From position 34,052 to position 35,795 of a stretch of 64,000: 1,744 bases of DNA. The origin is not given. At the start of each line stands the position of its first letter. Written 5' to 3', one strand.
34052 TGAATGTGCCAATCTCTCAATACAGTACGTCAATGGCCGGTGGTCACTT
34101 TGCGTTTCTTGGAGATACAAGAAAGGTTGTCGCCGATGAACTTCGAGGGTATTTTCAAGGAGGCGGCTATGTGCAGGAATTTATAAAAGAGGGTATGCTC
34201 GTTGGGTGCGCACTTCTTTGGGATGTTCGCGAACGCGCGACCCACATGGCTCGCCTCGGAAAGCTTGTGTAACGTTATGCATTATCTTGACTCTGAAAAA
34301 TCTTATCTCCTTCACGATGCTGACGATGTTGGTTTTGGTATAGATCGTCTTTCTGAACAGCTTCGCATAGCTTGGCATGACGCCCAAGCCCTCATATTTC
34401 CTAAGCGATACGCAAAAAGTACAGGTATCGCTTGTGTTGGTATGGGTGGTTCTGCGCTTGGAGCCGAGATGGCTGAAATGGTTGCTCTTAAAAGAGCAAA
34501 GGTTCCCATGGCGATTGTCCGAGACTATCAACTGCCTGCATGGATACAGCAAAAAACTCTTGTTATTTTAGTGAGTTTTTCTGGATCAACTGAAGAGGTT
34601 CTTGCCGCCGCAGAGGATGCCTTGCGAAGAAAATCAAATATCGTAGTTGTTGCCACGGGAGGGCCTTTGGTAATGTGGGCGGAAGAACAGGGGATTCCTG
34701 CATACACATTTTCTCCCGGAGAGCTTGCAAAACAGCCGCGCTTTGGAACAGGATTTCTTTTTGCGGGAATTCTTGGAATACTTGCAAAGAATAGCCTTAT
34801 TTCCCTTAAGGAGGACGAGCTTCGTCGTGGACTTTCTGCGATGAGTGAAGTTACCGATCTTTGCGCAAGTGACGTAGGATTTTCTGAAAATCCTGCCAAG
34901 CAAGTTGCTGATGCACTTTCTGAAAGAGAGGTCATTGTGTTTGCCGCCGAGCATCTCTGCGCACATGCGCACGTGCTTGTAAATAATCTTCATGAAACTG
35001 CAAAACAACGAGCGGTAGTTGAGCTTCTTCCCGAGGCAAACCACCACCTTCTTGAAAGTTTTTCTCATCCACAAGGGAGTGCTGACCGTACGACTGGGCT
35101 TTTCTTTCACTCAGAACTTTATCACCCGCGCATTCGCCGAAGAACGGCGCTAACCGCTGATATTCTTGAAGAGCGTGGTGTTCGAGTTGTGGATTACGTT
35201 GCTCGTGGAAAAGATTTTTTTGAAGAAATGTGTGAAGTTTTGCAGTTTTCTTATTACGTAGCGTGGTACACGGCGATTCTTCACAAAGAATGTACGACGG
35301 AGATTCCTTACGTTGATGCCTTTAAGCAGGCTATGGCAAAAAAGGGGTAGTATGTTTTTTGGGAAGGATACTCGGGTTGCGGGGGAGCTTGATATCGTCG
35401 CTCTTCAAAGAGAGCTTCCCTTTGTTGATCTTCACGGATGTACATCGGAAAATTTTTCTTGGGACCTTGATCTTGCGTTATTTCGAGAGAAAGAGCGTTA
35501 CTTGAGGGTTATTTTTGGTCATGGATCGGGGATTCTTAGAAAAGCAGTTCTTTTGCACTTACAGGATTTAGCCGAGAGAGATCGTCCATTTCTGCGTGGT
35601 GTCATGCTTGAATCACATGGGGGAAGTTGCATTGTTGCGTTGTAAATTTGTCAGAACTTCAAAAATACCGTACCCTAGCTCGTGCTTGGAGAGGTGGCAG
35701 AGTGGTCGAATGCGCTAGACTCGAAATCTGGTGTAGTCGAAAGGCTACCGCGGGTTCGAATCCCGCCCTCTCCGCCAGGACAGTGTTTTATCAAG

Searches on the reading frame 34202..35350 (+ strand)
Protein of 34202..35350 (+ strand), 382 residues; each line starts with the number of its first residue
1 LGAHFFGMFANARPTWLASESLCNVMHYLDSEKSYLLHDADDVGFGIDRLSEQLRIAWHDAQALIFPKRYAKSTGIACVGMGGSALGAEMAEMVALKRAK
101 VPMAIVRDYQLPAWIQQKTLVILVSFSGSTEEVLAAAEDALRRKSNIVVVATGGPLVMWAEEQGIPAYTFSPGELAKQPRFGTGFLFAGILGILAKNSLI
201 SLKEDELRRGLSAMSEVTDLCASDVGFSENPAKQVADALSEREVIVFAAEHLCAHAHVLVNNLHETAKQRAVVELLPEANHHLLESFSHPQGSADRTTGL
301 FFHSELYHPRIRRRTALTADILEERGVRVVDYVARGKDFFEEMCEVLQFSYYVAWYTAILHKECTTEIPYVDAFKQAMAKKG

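Call 18: find_related_loci(query=window:34202-35350:+, collection=genome_contigs, flank=10000)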
Query window:34202-35350:+ (382 aa) in genome_contigs; peptide patterns used: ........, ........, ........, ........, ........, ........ (x = any residue, [..] = any of these).
84 stretches matched a pattern, but none encodes a relative of the query by tblastn (E <= 1e-3).

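Call 60: search_protein_families(library=pfam, proteins=[window:34202-35350:+], max_evalue=0.001)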
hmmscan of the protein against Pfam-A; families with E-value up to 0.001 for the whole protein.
window:34202-35350:+ (382 aa): 2 families
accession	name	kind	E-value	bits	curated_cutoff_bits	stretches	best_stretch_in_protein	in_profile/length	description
PF10432.14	bact-PGI_C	-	3e-26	92.6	24.5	1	229-378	2-151/151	Bacterial phospho-glucose isomerase C-terminal SIS domain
PF01380.27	SIS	-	7.3e-05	23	25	1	113-155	49-90/131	SIS domain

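Call 61: find_related_loci(query=window:34202-35350:+, collection=metagenome_contigs, flank=10000)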
Query window:34202-35350:+ (382 aa) in metagenome_contigs; peptide patterns used: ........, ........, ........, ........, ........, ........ (x = any residue, [..] = any of these).
133 stretches matched a pattern; 2 encode a relative of the query (tblastn E <= 1e-3); 2 distinct loci.
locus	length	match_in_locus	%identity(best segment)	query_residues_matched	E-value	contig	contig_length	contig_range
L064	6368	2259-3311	33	26-379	9e-59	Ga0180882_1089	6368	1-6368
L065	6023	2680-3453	30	29-289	4e-28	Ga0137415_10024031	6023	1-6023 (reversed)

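Call 62: find_homologous_proteins(query=window:34202-35350:+, max_evalue=1e-20)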
Query window:34202-35350:+ (382 aa): 300 proteins with E <= 1e-20 among 8000 candidates; the best 120 are listed.
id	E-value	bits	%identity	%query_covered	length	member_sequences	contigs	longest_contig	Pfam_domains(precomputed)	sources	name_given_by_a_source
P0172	4.3e-235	798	100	93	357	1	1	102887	PF10432.15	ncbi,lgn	-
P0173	2.2e-139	483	59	93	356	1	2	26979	PF01380.28,PF10432.15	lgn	-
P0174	2.8e-137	476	59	93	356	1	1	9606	PF10432.15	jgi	jgi:glucose/mannose-6-phosphate isomerase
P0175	3.7e-137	475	59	93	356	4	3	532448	PF01380.28,PF10432.15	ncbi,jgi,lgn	jgi:glucose/mannose-6-phosphate isomerase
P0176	1.3e-136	474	59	93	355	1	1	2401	PF01380.28,PF10432.15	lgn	-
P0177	1.7e-136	473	58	93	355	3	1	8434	PF01380.28,PF10432.15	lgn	-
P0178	3.3e-136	472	59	93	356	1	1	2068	PF01380.28,PF10432.15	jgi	-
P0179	5.7e-136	472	59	93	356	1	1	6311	PF01380.28,PF10432.15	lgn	-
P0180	5.8e-136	472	58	93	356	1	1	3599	PF01380.28,PF10432.15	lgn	-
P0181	1.6e-135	470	58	93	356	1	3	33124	PF10432.15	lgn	-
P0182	1.3e-134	467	57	93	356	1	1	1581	PF01380.28,PF10432.15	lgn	-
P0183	4.8e-134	465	59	93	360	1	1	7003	PF01380.28,PF10432.15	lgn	-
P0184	1.3e-133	464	58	93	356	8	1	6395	PF01380.28,PF10432.15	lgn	-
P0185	1.7e-132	460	57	92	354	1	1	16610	PF01380.28,PF10432.15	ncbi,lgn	-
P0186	2.3e-132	460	59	92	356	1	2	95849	PF01380.28,PF10432.15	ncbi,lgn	-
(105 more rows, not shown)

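Call 63: find_encoding_contigs(protein=P0175, flank=10000, max_places=2)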
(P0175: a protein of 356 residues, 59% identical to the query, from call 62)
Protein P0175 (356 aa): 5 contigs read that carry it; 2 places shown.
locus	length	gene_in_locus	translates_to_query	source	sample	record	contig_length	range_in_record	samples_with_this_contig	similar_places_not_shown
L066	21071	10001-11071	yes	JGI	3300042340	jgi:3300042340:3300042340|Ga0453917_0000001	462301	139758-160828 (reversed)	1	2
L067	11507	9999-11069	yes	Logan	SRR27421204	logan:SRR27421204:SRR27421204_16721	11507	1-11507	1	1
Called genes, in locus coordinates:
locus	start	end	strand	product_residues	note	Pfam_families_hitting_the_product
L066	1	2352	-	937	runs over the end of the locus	PF00912:Transgly, PF00905:Transpeptidase, PF17957:Big_7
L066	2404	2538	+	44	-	-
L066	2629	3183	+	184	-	-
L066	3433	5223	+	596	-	PF00664:ABC_membrane, PF00005:ABC_tran, PF01078:Mg_chelatase (faint), PF02463:SMC_N (weak)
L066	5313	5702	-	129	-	-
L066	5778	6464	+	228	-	PF01988:VIT1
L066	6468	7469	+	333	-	PF00578:AhpC-TSA, PF08534:Redoxin, PF13905:Thioredoxin_8 (weak), PF17991:Thioredoxin_10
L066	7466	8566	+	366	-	PF00266:Aminotran_5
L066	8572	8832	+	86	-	PF13459:Fer4_15, PF13370:Fer4_13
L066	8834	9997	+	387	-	PF00070:Pyr_redox (faint), PF07992:Pyr_redox_2, PF18267:Rubredoxin_C (weak)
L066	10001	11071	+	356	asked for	PF01380:SIS, PF10432:bact-PGI_C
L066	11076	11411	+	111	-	-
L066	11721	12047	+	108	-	PF01541:GIY-YIG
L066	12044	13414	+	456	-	PF13365:Trypsin_2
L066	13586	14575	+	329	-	PF01699:Na_Ca_ex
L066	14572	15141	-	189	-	PF03193:RsgA_GTPase (weak), PF00350:Dynamin_N (faint), PF01926:MMR_HSR1, PF02421:FeoB_N, PF00009:GTP_EFTU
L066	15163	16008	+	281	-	PF00248:Aldo_ket_red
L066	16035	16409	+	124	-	PF01641:SelR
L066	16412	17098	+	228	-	-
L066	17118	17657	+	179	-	PF00565:SNase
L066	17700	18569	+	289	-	PF00483:NTP_transferase, PF12804:NTP_transf_3 (weak)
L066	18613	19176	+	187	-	PF13649:Methyltransf_25 (weak), PF08241:Methyltransf_11 (faint)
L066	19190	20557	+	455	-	PF01547:SBP_bac_1, PF13416:SBP_bac_8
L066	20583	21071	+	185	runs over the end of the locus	PF18895:T4SS_pilin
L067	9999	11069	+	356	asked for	PF01380:SIS, PF10432:bact-PGI_C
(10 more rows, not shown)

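Call 64: find_encoding_contigs(protein=P0186, flank=10000, max_places=2)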
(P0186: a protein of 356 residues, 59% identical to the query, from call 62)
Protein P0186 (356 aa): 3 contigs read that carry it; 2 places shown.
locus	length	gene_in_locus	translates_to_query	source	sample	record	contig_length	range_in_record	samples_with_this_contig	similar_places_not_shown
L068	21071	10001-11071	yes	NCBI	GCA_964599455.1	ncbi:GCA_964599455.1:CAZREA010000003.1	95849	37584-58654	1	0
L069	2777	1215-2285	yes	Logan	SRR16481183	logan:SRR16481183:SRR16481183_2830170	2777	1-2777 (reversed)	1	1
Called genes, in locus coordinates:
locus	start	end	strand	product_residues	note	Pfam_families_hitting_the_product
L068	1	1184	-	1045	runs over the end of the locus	PF00912:Transgly, PF00905:Transpeptidase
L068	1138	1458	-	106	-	-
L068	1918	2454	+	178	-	-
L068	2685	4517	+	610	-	PF00664:ABC_membrane, PF00005:ABC_tran, PF02463:SMC_N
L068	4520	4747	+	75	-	-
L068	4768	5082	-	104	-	-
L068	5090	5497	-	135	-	PF18856:baeRF_family12 (faint), PF10116:Host_attach (faint)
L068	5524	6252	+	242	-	PF01988:VIT1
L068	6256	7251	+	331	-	PF00578:AhpC-TSA, PF08534:Redoxin, PF13905:Thioredoxin_8 (weak), PF17991:Thioredoxin_10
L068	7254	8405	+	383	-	PF00266:Aminotran_5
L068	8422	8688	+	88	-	PF13459:Fer4_15, PF13370:Fer4_13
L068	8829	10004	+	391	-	PF03486:HI0933_like (faint), PF07992:Pyr_redox_2, PF13454:NAD_binding_9 (faint), PF13738:Pyr_redox_3 (faint), PF18267:Rubredoxin_C (faint), PF00070:Pyr_redox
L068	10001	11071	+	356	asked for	PF01380:SIS (weak), PF10432:bact-PGI_C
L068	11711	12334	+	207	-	PF00485:PRK (faint), PF13238:AAA_18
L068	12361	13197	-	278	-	-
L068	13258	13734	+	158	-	PF00903:Glyoxalase, PF06983:3-dmu-9_3-mt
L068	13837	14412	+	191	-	PF02481:DNA_processg_A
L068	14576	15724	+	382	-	-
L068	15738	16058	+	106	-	-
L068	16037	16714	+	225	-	PF02698:DUF218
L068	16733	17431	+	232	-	PF00805:Pentapeptide (faint)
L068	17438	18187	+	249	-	-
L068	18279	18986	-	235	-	PF05013:FGase (faint)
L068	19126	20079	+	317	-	PF00583:Acetyltransf_1, PF13508:Acetyltransf_7 (weak)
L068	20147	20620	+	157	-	-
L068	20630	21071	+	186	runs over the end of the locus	PF01863:YgjP-like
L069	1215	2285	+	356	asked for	PF01380:SIS (weak), PF10432:bact-PGI_C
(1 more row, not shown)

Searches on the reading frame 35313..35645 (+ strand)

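Call 4: search_protein_families(library=pfam, proteins=[window:35313-35645:+], max_evalue=1)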
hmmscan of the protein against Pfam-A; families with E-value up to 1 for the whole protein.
window:35313-35645:+ (110 aa): 1 family
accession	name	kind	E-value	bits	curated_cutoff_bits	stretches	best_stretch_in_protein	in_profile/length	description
PF01713.27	Smr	-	1.3e-05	25.7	25.7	1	38-86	1-53/77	Smr domain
